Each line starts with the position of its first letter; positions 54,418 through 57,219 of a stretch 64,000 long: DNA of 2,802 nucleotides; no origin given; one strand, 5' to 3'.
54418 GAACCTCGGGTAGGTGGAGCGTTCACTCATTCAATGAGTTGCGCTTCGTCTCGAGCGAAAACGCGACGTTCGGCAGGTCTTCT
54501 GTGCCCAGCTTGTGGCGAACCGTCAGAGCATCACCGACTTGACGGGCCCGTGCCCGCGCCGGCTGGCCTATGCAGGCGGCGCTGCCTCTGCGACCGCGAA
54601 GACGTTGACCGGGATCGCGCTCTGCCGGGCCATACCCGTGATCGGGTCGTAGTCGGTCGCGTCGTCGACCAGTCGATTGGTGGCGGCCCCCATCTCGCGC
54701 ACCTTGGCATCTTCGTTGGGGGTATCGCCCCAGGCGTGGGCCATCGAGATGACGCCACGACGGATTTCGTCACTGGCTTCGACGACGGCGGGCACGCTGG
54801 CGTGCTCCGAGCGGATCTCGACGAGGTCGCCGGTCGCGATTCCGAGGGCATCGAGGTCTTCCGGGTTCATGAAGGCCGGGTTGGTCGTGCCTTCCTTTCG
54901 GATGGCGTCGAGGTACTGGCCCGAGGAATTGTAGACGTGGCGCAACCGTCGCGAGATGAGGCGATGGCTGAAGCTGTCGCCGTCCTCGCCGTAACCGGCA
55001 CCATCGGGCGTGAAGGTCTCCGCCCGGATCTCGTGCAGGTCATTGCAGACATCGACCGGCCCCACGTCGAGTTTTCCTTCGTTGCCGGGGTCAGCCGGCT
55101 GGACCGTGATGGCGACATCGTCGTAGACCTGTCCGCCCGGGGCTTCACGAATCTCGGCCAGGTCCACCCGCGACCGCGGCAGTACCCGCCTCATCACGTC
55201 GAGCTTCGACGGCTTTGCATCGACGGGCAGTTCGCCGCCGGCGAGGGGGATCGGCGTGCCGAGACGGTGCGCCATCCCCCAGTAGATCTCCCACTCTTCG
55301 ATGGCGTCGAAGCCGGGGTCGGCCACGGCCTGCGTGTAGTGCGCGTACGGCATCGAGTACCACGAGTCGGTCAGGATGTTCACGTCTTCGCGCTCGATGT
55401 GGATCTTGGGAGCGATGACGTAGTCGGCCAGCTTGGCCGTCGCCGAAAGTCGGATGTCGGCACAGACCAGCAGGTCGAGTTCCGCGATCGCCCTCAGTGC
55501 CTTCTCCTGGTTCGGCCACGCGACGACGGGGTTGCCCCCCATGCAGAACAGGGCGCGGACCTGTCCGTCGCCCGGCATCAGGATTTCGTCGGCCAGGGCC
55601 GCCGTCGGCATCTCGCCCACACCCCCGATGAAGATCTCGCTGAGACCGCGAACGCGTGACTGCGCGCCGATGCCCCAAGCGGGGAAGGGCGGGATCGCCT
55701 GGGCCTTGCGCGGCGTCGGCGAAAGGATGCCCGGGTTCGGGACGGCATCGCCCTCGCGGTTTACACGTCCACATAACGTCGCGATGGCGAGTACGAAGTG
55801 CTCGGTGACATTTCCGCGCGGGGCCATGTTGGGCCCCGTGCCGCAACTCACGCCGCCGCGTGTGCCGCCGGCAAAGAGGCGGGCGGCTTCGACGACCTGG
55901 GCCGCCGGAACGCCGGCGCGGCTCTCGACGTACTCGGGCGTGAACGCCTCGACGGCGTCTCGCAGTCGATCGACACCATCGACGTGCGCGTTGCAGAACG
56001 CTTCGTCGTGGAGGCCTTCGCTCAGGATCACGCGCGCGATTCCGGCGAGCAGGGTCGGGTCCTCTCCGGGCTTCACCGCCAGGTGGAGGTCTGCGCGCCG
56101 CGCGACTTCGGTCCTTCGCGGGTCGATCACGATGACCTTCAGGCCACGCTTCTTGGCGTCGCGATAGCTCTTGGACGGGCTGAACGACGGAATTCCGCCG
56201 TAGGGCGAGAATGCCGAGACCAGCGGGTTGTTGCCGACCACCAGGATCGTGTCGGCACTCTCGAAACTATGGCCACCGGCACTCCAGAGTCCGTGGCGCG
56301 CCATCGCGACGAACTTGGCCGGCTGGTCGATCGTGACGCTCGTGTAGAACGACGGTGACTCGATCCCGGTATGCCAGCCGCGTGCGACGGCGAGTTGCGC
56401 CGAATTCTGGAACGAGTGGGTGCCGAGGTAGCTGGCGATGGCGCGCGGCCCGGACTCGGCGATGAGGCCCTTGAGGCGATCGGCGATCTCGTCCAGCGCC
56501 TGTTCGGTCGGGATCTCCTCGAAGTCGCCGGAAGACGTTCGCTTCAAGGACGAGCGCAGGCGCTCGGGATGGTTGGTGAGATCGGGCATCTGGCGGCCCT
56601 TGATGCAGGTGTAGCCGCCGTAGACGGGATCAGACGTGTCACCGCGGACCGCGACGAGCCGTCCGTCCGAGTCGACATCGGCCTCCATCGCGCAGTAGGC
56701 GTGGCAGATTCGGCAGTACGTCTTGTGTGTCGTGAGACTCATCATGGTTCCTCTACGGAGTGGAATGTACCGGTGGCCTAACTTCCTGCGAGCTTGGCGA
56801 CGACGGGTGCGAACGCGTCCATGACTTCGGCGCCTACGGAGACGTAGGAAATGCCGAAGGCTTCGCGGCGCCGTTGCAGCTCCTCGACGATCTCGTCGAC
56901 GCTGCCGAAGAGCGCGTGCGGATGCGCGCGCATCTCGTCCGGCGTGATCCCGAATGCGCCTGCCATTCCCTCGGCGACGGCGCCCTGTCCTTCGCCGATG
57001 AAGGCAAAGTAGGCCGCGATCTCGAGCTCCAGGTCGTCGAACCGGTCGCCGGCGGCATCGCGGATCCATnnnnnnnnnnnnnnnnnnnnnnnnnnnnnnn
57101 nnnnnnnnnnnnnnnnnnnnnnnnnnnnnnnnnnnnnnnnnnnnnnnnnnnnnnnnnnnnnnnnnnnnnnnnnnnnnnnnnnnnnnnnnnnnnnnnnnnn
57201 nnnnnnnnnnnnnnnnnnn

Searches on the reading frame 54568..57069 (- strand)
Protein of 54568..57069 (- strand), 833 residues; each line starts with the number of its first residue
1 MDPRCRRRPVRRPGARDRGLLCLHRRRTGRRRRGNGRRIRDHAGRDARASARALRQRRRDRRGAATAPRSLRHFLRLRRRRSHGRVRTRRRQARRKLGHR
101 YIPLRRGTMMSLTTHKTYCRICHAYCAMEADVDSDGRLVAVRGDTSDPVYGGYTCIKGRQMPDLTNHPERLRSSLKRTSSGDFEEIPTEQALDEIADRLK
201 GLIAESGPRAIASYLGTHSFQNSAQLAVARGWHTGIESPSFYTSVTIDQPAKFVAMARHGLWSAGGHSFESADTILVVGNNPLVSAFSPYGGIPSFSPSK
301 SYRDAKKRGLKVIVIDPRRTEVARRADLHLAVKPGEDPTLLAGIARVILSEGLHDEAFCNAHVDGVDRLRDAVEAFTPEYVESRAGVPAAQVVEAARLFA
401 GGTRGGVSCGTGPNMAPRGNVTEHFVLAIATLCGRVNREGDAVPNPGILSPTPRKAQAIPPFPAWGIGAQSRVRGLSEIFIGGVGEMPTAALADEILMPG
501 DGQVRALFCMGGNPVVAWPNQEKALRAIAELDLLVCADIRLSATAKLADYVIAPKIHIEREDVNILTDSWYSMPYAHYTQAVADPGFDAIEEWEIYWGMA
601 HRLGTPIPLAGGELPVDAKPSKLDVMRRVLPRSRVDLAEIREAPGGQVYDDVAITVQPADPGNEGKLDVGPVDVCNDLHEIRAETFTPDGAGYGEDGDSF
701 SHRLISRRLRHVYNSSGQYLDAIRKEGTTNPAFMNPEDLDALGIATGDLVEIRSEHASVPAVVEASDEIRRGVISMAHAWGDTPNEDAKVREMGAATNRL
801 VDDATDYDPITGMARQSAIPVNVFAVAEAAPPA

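Call 66: search_protein_families(library=pfam, proteins=[window:54568-57069:-], max_evalue=0.0001)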
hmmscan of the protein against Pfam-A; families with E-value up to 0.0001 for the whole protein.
window:54568-57069:- (833 aa): 3 families
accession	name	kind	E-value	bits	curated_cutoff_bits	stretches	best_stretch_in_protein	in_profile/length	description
PF00384.28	Molybdopterin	-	8.6e-32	111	24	1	170-596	1-347/353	Molybdopterin oxidoreductase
PF01568.27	Molydop_binding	-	7e-19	68.3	26.8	1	703-813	2-103/110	Molydopterin dinucleotide binding domain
PF04879.21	Molybdop_Fe4S4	-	7.8e-12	45.4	22.7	1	113-167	2-55/55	Molybdopterin oxidoreductase Fe4S4 domain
